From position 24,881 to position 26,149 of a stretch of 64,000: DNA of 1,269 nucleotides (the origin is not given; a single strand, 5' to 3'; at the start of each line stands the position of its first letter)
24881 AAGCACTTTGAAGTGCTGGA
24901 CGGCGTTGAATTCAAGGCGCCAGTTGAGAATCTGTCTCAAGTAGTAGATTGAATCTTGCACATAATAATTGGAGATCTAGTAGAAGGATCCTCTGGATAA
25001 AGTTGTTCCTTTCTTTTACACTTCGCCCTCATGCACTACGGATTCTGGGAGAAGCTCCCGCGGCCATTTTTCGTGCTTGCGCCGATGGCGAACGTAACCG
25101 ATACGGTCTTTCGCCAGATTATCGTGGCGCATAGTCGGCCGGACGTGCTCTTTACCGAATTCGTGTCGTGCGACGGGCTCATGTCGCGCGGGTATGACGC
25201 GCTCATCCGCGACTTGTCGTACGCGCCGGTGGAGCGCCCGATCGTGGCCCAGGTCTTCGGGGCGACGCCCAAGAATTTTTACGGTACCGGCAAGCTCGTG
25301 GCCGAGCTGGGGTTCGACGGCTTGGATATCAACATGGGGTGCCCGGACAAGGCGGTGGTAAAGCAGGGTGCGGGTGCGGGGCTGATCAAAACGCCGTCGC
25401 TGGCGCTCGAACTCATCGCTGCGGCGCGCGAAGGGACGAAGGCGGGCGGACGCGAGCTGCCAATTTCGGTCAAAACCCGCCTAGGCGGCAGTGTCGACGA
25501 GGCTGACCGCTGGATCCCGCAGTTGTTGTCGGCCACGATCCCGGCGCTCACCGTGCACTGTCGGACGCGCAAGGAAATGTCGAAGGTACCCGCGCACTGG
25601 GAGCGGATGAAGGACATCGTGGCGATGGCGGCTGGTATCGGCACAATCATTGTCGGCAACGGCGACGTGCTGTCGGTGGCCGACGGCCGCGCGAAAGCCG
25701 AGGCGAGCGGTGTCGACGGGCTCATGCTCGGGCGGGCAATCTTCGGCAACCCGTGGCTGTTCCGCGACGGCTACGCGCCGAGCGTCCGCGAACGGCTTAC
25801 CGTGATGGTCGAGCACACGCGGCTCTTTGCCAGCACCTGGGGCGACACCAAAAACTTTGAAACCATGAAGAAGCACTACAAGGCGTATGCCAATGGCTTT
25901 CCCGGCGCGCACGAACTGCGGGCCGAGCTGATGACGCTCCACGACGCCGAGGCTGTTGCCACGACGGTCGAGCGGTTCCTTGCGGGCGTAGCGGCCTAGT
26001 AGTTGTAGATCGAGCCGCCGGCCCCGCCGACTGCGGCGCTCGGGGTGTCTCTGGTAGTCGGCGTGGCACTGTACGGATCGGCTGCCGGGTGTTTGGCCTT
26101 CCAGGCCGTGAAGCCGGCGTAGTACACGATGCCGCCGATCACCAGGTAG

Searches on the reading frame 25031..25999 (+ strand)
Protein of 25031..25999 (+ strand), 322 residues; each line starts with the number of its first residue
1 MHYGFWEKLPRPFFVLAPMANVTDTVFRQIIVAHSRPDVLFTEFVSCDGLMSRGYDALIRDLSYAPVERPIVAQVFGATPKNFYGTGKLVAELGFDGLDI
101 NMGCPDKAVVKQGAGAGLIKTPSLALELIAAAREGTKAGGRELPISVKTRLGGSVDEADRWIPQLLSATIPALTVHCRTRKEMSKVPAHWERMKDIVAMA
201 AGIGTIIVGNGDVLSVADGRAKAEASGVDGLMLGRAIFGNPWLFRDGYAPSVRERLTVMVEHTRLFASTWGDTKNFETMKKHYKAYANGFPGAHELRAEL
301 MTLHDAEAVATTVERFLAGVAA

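Call 6: search_protein_families(library=pfam, proteins=[window:25031-25999:+], max_evalue=0.01)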
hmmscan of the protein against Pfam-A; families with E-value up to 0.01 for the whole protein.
window:25031-25999:+ (322 aa): 1 family
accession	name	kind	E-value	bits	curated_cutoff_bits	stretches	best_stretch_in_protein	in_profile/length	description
PF01207.24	Dus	-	5.5e-54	183.8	20.4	1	16-313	2-302/311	Dihydrouridine synthase (Dus)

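Call 15: search_protein_families(library=ncbifam, proteins=[window:25031-25999:+], max_evalue=0.01)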
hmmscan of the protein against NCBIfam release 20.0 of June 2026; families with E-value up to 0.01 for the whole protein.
window:25031-25999:+ (322 aa): 5 families
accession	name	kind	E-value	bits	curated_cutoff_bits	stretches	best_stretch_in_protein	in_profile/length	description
TIGR00737.1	nifR3_yhdG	equivalog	3e-56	190.9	293.3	1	15-317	11-315/319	tRNA dihydrouridine synthase DusB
NF008774.0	PRK11815.1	equivalog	7.8e-31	107.2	269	1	13-306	14-313/337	tRNA dihydrouridine(20/20a) synthase DusA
NF007838.0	PRK10550.1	equivalog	1.9e-21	76.3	395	1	15-313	4-307/312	tRNA dihydrouridine(16) synthase DusC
TIGR00742.1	yjbN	subfamily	4.4e-21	75.6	397.2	1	14-245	3-234/318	tRNA dihydrouridine(20/20a) synthase DusA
TIGR01037.2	pyrD_sub1_fam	subfamily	0.003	16.7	270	1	46-137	66-157/300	dihydroorotate dehydrogenase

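Call 17: find_related_loci(query=window:25031-25999:+, collection=genome_contigs, flank=10000)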
Query window:25031-25999:+ (322 aa) in genome_contigs; peptide patterns used: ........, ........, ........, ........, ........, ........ (x = any residue, [..] = any of these).
600 stretches matched a pattern (row limit reached: there are more); 583 encode a relative of the query (tblastn E <= 1e-3); the best 80 are kept; 80 distinct loci.
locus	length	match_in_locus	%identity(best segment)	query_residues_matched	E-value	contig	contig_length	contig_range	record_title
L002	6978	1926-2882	66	1-318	4e-147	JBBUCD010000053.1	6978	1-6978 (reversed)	MAG: Patescibacteria group bacterium isolate H41-bin162 H41_bin162_000000000053, whole genome shotgun sequence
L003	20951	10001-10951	61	2-317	3e-127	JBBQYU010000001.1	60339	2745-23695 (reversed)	MAG: Candidatus Moraniibacteriota bacterium isolate Co_metawrap_2179 Cmw_2179_k141_26251841_length_60339_cov_7.9451, who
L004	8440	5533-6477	59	4-317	3e-122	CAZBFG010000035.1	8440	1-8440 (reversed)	MAG TPA_asm: uncultured Bdellovibrionales bacterium isolate ERP113451_co1_34 genome assembly, contig: NODE_10721_length_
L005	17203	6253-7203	58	2-317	3e-120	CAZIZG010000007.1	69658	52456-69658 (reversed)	MAG TPA_asm: uncultured Bdellovibrionales bacterium isolate SRP135725_co1_205 genome assembly, contig: NODE_268_length_6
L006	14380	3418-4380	58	2-317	4e-120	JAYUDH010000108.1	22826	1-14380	MAG: Candidatus Moraniibacteriota bacterium isolate GFS_7157 GFS_7157_107, whole genome shotgun sequence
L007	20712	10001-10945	57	4-317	1e-118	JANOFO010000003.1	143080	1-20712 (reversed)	MAG: Candidatus Paceibacterota bacterium isolate SOY_64_metabat_47 SOY_64_k141_9944, whole genome shotgun sequence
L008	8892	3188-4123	57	5-317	2e-118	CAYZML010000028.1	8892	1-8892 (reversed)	MAG TPA_asm: uncultured Gammaproteobacteria bacterium isolate SRP173033_co1_133 genome assembly, contig: NODE_19207_leng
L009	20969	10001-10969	56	1-321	5e-118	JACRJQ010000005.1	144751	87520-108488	MAG: Candidatus Taylorbacteria bacterium isolate NC_groundwater_1833_Pr3_B-0.1um_56_22 SR-2_scaffold_141_909696, whole g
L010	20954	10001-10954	57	4-316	2e-117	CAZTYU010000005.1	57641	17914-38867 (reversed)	MAG TPA_asm: uncultured Bdellovibrionales bacterium isolate SRP342105_co1_290 genome assembly, contig: NODE_678_length_5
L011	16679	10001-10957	56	1-311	6e-117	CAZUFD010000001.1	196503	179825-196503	MAG TPA_asm: uncultured Gammaproteobacteria bacterium isolate SRP269290_co6_41 genome assembly, contig: NODE_17_length_1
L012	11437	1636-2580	55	2-317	5e-117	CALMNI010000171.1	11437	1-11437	MAG TPA_asm: uncultured bacterium isolate SRR5676451_bin.83_CONCOCT_v1.1_MAG genome assembly, contig: ERZ724545.1879, wh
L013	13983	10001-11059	52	1-317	2e-115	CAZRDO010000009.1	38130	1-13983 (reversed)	MAG TPA_asm: uncultured Candidatus Saccharibacteria bacterium isolate SRP219642_co5_552 genome assembly, contig: NODE_13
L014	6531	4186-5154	56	1-317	2e-115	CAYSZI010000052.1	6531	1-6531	MAG TPA_asm: uncultured Candidatus Saccharibacteria bacterium isolate SRP142039_co2_51 genome assembly, contig: NODE_123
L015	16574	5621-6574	54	1-317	2e-115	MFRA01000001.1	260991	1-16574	MAG: Candidatus Magasanikbacteria bacterium RIFOXYD1_FULL_40_23 rifoxyd1_full_scaffold_11, whole genome shotgun sequence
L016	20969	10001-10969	55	2-319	1e-114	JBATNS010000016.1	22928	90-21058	MAG: Candidatus Moraniibacteriota bacterium isolate MFD10518_ilm_asm_bin9 k127_268295, whole genome shotgun sequence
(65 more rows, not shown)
